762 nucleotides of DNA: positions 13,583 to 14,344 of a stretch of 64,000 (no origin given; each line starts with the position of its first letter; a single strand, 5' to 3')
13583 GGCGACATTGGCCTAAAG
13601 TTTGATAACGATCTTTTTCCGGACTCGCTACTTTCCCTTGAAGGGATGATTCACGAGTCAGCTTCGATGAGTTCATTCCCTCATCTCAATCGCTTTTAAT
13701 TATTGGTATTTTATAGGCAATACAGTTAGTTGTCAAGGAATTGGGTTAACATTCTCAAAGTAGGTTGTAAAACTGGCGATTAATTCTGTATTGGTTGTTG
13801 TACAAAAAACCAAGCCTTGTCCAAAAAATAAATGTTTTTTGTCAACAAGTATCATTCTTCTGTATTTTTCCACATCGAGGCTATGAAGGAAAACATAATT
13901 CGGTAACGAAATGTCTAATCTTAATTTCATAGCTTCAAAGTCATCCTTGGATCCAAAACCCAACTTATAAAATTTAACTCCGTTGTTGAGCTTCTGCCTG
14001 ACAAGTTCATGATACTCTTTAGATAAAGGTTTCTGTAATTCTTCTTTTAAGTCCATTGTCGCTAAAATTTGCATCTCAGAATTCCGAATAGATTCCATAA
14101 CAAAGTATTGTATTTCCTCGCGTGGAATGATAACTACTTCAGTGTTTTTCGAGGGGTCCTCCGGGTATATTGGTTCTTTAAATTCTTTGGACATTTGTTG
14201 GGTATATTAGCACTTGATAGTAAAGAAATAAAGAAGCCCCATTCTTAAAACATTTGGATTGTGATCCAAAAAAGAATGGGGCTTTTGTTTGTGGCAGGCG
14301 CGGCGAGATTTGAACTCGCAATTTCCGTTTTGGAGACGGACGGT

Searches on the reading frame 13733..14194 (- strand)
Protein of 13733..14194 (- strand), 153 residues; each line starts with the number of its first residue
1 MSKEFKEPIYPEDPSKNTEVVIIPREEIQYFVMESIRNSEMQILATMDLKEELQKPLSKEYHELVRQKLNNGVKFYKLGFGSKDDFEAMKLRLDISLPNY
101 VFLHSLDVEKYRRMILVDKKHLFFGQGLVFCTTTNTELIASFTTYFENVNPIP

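Call 7: search_protein_families(library=pfam, proteins=[window:13733-14194:-], max_evalue=0.01)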
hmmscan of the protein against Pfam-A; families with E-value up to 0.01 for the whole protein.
window:13733-14194:- (153 aa): 0 families

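Call 26: search_protein_families(library=pfam, proteins=[window:13733-14194:-], max_evalue=10)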
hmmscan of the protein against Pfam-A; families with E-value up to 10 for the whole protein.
window:13733-14194:- (153 aa): 0 families

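Call 27: search_solved_structures(query=window:13733-14194:-, max_evalue=10)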
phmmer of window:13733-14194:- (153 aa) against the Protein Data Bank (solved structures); distinct sequences matched with E-value up to 10: 1.
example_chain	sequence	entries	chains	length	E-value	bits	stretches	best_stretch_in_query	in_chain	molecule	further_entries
5d08_A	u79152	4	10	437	2.8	11.1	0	50-84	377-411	Epoxyqueuosine reductase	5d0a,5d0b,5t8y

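Call 62: find_homologous_proteins(query=window:13733-14194:-, max_evalue=0.01)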
Query window:13733-14194:- (153 aa): 1 proteins with E <= 0.01 among 20 candidates.
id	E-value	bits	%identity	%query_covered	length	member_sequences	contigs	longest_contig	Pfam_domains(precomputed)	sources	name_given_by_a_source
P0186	1.5e-95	335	100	100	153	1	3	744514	-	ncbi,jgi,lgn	-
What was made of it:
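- Tried and rejected: Homologue search for p153 in the 5.8-billion-protein set: it found only itself (call 62).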

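Call 81: predict_structure(alignment_id=A4)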
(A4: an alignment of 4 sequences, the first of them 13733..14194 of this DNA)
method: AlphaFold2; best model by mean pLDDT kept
length: 153 residues; sequences in the alignment: 4
mean_pLDDT: 76.5   pTM: 0.73
mean pLDDT of the five models: 76.5, 71.6, 67.5, 63.6, 47.6
residues with pLDDT >= 90: 19; 70-90: 92; 50-70: 25; < 50: 17
segments of 3 or more residues with pLDDT < 50: 1-9, 11-17
pLDDT, mean of each block of 10 residues (from residue 1): 35 46 67 87 89 84 89 90 89 80 76 84 73 84 82 53
secondary structure, 60 per line:
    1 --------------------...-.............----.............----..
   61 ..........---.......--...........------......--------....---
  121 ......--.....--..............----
elements in order: E21-23 H25-37 E42-48 H49-54 H59-70 E74-80 H83-93 E100-105 E114-117 E121-126 E129-133 H136-149
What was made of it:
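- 13733..14194 (-): p153, a PLD-like-fold protein lacking the HKD catalytic residues. It is homologous to the domain fused to the C-terminus of the transporter in some cyanobacteria. AF2 pLDDT 76.5 (call 81).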

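Call 85: fold_search(model_id=the predicted structure, library=pdb)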
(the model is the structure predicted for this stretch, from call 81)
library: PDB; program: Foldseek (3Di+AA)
matches with E <= 10: 1219; with E <= 0.001: 59
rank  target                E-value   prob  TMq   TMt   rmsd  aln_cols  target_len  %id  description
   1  6ehi_B                2.7e-07  1.00  0.64  0.62   4.9       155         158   12  NucT from Helicobacter pylori (released 2018-01-17)
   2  6ehi_A                7.6e-07  1.00  0.66  0.64   4.2       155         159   12  NucT from Helicobacter pylori (released 2018-01-17)
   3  6ehi_D                1.5e-06  1.00  0.57  0.55   6.1       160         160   11  NucT from Helicobacter pylori (released 2018-01-17)
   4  5box_A                1.7e-06  1.00  0.58  0.36   9.7       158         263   13  Structure of TrmBL2, an archaeal chromatin protein, shows a novel mode of DNA binding. (released 2015-09-02)
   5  4ggj                  2.7e-06  1.00  0.55  0.52   5.0       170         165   12  Crystal structure of Zucchini from mouse (mZuc / PLD6 / MitoPLD) (released 2012-10-10)
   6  5bpd_D                4.2e-06  1.00  0.61  0.38   3.6       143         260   13  Structure of TrmBL2, an archaeal chromatin protein, shows a novel mode of DNA binding. (released 2015-09-02)
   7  4ggk                  4.2e-06  1.00  0.55  0.52   5.0       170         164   12  Crystal structure of Zucchini from mouse (mZuc / PLD6 / MitoPLD) bound to tungstate (released 2012-10-10)
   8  5bqt_B                4.8e-06  1.00  0.60  0.39   3.6       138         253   15  Structure of TrmBL2, an archaeal chromatin protein, shows a novel mode of DNA binding. (released 2015-09-02)
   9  5bpd_B                6.2e-06  1.00  0.58  0.35   9.0       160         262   13  Structure of TrmBL2, an archaeal chromatin protein, shows a novel mode of DNA binding. (released 2015-09-02)
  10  4urj_C                1.2e-05  1.00  0.63  0.57   6.2       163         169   15  Crystal structure of human BJ-TSA-9 (released 2014-10-01)
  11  7e0m_A                1.3e-05  1.00  0.59  0.26   5.7       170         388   12  Crystal structure of phospholipase D (released 2021-12-22)
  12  6ohr_C                1.5e-05  1.00  0.49  0.15   6.3       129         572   13  Structure of compound 5 bound human Phospholipase D1 catalytic domain (released 2020-02-19)
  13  7svp_A                1.5e-05  1.00  0.50  0.16   5.3       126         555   18  Structure of compound 34 bound to human Phospholipase D2 catalytic domain (released 2023-01-25)
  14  6oho_A                1.6e-05  1.00  0.53  0.16   5.1       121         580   17  Structure of human Phospholipase D2 catalytic domain (released 2020-02-19)
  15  6ohp_A                1.7e-05  1.00  0.55  0.16   5.0       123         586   18  Structure of compound 1 (halopemide) bound human Phospholipase D2 catalytic domain (released 2020-02-19)
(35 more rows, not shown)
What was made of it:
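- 13733..14194 (-): Foldseek matches NucT, Zucchini and TrmBL2, TM 0.55-0.66 (call 85).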

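Call 97: search_protein_families(library=ncbifam, proteins=[window:13733-14194:-], max_evalue=0.01)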
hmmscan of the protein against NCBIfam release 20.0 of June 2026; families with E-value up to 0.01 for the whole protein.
window:13733-14194:- (153 aa): 0 families
